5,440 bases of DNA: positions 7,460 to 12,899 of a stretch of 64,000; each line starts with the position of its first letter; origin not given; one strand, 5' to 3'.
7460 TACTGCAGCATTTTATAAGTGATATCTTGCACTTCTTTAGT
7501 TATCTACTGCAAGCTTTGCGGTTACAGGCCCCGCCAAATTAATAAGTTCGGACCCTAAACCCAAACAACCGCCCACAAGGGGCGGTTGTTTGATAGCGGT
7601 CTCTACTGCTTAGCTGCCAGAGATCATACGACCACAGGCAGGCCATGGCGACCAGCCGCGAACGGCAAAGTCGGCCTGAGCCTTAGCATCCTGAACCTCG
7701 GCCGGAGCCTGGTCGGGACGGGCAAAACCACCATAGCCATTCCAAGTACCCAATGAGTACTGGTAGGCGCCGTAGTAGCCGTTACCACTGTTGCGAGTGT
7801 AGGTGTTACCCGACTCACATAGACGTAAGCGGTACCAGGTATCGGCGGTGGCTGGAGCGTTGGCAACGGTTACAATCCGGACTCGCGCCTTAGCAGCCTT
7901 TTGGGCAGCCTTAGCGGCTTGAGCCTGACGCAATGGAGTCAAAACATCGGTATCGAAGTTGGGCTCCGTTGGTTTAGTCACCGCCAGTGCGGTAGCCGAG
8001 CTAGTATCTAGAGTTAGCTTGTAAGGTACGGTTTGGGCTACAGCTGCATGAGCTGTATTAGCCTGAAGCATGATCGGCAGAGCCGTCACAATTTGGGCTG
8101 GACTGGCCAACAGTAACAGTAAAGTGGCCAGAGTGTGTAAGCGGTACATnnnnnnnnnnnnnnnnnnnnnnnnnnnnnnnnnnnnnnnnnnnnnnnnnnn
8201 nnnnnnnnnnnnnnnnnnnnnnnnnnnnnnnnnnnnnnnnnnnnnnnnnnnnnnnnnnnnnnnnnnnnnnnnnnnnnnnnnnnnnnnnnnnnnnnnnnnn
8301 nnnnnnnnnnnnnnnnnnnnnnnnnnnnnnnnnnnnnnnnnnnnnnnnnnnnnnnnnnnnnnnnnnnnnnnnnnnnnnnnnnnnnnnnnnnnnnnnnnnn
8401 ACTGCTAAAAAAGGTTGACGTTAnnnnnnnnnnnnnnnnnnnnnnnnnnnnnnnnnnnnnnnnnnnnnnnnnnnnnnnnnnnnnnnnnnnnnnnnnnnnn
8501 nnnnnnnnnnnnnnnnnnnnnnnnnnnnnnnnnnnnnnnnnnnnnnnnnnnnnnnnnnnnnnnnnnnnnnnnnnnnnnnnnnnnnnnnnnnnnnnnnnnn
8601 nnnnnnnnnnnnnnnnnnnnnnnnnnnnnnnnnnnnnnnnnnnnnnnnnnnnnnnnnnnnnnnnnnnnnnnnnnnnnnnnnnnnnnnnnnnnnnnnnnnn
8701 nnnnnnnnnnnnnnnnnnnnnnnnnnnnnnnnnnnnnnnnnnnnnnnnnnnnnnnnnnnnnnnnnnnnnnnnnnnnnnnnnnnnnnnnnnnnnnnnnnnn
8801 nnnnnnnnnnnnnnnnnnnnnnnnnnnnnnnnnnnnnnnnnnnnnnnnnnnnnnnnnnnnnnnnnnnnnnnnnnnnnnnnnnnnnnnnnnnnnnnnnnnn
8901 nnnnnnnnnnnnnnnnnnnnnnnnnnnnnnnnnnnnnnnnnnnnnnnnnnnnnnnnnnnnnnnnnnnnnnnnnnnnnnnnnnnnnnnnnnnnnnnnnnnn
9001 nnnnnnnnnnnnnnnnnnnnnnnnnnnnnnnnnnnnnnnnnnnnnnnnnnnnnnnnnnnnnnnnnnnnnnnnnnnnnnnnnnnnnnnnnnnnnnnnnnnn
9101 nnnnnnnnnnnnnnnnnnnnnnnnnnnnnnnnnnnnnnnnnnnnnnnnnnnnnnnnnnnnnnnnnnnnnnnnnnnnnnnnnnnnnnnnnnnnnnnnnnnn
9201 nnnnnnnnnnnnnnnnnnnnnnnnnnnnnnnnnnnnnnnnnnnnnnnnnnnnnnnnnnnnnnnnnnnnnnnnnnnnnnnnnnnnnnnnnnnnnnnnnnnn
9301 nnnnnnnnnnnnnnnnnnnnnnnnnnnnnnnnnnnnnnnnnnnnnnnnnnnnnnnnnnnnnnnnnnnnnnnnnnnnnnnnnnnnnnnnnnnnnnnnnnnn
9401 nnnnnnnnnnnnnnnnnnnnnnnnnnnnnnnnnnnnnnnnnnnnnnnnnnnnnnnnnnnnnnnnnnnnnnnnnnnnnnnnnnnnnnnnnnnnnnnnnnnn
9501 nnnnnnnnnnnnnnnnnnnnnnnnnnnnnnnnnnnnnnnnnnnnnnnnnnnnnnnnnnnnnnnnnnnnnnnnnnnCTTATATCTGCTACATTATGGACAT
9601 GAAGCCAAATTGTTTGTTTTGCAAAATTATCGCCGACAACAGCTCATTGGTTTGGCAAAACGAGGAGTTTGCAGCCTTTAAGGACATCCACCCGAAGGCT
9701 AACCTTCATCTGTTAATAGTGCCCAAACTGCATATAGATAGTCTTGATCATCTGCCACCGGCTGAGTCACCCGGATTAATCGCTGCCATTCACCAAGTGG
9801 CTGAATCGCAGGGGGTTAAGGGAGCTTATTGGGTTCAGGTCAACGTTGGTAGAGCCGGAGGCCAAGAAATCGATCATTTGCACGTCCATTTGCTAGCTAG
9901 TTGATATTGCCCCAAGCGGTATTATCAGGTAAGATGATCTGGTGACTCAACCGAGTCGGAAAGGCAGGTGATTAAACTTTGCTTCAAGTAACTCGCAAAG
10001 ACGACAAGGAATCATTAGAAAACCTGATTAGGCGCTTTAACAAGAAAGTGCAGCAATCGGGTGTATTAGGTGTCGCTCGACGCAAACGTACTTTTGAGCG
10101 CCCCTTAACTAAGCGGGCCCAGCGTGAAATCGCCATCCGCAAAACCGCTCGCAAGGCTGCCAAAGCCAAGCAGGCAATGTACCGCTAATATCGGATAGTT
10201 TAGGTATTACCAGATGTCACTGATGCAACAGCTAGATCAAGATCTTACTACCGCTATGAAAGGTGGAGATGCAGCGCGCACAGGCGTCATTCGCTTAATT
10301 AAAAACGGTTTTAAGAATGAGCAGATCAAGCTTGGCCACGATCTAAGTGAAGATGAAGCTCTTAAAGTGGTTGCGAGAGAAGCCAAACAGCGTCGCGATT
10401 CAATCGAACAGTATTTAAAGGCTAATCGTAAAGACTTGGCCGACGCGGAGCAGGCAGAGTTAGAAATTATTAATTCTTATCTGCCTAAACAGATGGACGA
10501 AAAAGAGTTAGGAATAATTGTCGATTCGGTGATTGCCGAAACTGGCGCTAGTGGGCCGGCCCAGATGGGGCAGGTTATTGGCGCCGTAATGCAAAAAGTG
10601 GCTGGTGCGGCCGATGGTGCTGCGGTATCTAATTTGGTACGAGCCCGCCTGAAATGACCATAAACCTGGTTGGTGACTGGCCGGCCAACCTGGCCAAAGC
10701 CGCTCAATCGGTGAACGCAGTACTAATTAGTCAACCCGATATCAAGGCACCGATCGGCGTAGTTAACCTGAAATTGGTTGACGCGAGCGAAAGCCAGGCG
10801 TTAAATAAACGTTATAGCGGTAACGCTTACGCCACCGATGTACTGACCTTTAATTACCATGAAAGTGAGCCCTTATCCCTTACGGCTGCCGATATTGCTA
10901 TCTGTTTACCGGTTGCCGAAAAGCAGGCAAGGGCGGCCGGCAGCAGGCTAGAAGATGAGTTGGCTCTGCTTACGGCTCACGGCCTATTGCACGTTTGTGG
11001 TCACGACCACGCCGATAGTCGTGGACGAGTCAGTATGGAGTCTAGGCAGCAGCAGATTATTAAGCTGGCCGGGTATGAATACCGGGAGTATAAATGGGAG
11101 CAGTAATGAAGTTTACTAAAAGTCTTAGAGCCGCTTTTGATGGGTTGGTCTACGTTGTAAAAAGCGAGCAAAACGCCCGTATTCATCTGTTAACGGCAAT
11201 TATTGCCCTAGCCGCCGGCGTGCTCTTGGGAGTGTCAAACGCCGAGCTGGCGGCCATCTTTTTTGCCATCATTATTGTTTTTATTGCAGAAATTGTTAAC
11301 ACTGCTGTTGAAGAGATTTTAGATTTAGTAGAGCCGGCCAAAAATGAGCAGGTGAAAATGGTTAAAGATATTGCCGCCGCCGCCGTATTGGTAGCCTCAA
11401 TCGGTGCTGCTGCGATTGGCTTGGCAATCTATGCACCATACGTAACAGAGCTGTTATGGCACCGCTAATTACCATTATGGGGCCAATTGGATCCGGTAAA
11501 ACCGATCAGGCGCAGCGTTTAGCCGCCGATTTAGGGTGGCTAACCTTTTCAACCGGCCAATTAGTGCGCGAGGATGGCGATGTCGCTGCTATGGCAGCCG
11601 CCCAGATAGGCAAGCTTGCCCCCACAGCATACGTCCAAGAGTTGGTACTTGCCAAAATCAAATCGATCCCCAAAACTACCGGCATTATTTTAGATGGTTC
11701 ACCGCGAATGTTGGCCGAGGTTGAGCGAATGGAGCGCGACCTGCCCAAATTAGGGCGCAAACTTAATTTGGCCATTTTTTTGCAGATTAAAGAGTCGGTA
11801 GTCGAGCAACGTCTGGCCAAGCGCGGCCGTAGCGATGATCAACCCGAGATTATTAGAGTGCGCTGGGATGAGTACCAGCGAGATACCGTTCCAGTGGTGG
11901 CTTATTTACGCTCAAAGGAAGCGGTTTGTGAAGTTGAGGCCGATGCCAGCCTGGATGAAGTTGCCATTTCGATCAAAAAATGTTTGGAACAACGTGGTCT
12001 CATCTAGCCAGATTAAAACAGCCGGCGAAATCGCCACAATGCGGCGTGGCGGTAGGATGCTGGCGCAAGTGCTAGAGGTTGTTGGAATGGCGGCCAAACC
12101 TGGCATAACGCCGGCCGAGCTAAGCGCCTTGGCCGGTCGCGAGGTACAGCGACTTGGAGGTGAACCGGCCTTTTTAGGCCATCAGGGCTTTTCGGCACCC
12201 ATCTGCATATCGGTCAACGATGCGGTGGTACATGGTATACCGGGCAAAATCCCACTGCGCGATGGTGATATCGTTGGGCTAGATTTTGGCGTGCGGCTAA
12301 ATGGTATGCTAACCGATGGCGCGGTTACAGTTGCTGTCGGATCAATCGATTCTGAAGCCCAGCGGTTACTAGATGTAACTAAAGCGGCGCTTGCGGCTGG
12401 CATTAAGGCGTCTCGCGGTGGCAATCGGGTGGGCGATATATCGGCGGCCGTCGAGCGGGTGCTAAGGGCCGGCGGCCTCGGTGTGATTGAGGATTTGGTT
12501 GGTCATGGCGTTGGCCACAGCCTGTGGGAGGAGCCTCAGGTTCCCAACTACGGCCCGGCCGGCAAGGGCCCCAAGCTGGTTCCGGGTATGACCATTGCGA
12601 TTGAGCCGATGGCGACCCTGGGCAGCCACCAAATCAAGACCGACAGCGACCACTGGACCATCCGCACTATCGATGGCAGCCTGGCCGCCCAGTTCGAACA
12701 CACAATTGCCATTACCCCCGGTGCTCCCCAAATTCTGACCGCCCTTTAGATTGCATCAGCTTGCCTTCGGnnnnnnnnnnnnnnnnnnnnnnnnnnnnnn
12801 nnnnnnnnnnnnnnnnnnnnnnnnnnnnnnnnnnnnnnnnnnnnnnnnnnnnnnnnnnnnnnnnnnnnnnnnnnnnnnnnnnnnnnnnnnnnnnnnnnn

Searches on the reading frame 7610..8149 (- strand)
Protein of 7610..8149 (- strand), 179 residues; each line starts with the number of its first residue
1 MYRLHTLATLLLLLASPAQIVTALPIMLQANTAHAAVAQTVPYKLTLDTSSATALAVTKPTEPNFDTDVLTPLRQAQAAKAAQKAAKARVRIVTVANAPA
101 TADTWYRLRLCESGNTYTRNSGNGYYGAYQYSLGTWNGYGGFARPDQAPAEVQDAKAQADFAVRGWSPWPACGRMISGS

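Call 69: search_protein_families(library=pfam, proteins=[window:7610-8149:-], max_evalue=0.01)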
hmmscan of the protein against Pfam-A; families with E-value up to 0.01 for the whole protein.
window:7610-8149:- (179 aa): 1 family
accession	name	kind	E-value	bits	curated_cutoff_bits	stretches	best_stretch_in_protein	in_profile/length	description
PF06737.19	Transglycosylas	-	7.6e-18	65.4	27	1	100-172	2-77/77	Transglycosylase-like domain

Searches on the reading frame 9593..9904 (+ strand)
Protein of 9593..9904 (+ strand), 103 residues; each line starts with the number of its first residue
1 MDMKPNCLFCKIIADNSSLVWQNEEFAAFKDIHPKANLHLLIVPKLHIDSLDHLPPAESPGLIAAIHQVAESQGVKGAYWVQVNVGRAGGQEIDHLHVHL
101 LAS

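Call 75: search_protein_families(library=pfam, proteins=[window:9593-9904:+], max_evalue=0.001)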
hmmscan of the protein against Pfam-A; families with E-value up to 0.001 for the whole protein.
window:9593-9904:+ (103 aa): 2 families
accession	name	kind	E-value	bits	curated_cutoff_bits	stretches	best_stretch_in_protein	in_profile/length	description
PF01230.28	HIT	-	5.5e-19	69.1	21.5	1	17-102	6-94/98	HIT domain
PF11969.13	DcpS_C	-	1.1e-17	65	24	1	6-102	1-101/114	Scavenger mRNA decapping enzyme C-term binding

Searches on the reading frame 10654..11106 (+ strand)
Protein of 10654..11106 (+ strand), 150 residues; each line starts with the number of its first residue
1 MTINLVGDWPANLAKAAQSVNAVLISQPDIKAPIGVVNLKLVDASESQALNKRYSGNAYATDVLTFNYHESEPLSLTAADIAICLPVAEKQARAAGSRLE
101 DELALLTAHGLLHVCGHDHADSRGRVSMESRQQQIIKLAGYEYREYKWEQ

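Call 75: search_protein_families(library=pfam, proteins=[window:10654-11106:+], max_evalue=0.001)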
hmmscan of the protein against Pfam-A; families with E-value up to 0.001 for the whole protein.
window:10654-11106:+ (150 aa): 1 family
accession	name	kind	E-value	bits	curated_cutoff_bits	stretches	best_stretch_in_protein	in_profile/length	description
PF02130.23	YbeY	-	2e-26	92.8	25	1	26-137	20-127/129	Endoribonuclease YbeY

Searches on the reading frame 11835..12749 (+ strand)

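Call 69: search_protein_families(library=pfam, proteins=[window:11835-12749:+], max_evalue=0.01)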
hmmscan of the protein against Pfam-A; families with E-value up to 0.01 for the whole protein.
window:11835-12749:+ (304 aa): 1 family
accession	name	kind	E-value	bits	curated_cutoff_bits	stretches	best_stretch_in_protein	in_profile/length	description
PF00557.29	Peptidase_M24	-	3.2e-42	145.1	23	1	68-295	2-208/208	Metallopeptidase family M24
